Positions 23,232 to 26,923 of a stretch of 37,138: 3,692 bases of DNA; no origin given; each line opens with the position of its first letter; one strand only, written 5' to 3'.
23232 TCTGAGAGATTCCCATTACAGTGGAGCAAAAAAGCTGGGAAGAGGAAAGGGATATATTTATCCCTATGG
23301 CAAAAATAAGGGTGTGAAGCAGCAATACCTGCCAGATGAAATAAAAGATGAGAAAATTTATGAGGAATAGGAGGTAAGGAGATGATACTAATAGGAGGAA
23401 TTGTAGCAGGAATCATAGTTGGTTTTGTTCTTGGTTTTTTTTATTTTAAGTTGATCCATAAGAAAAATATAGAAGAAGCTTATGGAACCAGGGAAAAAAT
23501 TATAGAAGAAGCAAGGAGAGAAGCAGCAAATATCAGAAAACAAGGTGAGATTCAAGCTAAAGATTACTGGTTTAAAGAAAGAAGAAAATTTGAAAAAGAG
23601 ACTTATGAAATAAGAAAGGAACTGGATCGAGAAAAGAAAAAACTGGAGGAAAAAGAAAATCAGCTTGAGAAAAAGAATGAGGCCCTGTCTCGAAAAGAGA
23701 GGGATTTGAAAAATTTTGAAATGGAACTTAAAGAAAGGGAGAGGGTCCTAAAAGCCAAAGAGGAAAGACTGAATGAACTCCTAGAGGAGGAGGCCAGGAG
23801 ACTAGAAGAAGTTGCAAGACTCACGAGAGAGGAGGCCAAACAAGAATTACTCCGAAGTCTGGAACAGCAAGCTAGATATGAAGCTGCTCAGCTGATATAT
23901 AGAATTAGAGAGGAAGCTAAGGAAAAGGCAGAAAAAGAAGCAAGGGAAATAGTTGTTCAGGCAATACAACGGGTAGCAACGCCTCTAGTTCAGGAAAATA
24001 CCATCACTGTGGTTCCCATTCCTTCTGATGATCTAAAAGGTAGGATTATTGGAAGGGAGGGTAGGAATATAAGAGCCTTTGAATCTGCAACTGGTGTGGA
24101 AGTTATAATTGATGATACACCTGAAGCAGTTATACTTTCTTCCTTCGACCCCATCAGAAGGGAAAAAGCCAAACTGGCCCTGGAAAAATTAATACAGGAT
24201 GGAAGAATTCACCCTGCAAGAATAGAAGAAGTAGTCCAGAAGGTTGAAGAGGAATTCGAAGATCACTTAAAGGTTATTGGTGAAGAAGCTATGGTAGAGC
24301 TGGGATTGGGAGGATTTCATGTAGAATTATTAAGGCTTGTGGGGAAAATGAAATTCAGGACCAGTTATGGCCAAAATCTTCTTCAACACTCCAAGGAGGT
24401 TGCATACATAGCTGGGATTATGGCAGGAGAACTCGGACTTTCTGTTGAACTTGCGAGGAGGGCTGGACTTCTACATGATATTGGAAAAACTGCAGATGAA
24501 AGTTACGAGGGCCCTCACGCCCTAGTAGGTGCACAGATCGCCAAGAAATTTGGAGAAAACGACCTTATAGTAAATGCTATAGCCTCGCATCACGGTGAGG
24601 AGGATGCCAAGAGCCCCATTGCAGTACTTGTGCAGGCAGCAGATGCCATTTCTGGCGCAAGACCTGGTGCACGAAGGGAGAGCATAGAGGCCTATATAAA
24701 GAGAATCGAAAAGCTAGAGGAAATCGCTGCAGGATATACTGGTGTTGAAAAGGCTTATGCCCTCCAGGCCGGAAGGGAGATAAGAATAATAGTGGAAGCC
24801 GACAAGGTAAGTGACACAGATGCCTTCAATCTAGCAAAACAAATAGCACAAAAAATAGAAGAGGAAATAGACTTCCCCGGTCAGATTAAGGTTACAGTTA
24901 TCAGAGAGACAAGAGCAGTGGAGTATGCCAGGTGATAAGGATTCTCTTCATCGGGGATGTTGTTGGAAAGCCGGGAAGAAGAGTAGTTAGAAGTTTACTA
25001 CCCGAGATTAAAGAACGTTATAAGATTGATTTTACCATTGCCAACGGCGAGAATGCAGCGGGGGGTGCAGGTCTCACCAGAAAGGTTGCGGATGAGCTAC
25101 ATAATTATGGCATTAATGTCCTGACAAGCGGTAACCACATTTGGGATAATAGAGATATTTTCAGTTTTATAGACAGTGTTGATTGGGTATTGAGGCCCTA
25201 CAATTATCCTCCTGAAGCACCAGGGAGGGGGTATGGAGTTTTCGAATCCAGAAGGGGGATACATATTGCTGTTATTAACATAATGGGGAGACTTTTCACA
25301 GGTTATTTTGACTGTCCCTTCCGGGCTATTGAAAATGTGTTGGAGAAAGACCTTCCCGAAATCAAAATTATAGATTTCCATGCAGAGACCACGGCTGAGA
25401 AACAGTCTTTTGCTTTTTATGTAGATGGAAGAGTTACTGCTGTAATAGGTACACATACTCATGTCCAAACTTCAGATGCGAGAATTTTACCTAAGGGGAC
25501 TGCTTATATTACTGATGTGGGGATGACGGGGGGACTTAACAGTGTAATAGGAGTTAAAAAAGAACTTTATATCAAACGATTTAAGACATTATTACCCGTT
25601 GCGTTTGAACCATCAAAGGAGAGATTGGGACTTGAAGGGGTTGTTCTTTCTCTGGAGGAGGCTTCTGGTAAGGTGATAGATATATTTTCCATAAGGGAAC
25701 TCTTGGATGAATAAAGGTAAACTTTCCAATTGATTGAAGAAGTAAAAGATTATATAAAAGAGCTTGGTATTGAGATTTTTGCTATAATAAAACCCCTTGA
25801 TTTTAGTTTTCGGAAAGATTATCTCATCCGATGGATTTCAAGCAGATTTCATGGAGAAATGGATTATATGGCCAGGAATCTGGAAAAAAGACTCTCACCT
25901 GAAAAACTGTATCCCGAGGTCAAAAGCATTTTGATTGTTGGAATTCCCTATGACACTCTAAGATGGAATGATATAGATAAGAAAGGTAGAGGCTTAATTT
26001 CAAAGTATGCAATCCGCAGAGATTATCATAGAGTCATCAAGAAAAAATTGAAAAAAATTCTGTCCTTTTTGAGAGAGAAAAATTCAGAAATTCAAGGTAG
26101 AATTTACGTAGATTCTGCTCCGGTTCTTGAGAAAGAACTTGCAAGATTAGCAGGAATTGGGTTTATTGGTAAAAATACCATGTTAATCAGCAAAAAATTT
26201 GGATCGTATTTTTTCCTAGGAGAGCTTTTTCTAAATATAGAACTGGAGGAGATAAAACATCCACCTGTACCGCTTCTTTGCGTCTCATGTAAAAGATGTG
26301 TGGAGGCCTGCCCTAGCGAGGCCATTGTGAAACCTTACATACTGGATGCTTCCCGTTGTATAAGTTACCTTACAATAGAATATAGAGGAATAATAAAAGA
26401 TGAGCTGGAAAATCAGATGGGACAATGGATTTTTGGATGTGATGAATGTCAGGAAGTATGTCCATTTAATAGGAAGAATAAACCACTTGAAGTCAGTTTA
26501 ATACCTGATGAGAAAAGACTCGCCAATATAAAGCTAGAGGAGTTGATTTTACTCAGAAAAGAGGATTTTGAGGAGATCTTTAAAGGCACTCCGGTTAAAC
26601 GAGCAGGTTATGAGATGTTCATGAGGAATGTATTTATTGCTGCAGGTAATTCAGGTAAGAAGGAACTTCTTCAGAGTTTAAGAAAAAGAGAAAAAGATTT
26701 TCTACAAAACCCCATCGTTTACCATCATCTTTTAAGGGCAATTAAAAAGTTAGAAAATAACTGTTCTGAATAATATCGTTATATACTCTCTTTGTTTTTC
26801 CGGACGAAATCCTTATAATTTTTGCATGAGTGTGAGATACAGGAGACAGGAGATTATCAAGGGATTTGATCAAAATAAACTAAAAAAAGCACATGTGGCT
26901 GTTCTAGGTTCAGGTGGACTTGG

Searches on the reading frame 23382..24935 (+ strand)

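Call 32: search_protein_families(library=ncbifam, max_evalue=1e-8, proteins=[window:23382-24935:+])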
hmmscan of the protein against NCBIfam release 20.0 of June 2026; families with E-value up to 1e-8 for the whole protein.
window:23382-24935:+ (517 aa): 7 families
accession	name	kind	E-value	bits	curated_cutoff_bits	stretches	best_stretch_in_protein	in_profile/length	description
TIGR03319.1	RNase_Y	equivalog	5.7e-210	698.2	454.35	1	7-517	4-514/514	ribonuclease Y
NF009344.0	PRK12705.1-1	equivalog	3e-164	547.8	831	1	33-517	89-572/572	hypothetical protein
NF009345.0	PRK12705.1-2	equivalog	3.4e-160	534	904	1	8-517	11-509/509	hypothetical protein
NF000997.0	PRK00106.1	equivalog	4.2e-160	533.8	937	1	36-517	54-535/535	ribonuclease Y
NF009347.0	PRK12705.1-4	equivalog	6.5e-84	282.3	579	1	91-511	45-464/473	hypothetical protein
NF009346.0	PRK12705.1-3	equivalog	5.4e-30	104.6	545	1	250-492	218-464/493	hypothetical protein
TIGR00277.1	HDIG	domain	4.1e-23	81.1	27.6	1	329-406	1-84/84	HDIG domain-containing metalloprotein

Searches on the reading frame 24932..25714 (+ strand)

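Call 32: search_protein_families(library=ncbifam, max_evalue=1e-8, proteins=[window:24932-25714:+])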
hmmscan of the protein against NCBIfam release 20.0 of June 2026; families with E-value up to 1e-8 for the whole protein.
window:24932-25714:+ (260 aa): 1 family
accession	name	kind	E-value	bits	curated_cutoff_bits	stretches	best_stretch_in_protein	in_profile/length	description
TIGR00282.1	TIGR00282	hypoth_equivalog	7.8e-88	294.3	254.15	1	2-257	1-259/266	TIGR00282 family metallophosphoesterase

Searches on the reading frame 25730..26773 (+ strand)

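Call 32: search_protein_families(library=ncbifam, max_evalue=1e-8, proteins=[window:25730-26773:+])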
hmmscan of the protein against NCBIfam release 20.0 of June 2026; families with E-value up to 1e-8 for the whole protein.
window:25730-26773:+ (347 aa): 1 family
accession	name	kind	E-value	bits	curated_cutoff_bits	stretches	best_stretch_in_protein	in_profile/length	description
TIGR00276.1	TIGR00276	equivalog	1.9e-101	339.4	200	1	6-340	2-336/337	tRNA epoxyqueuosine(34) reductase QueG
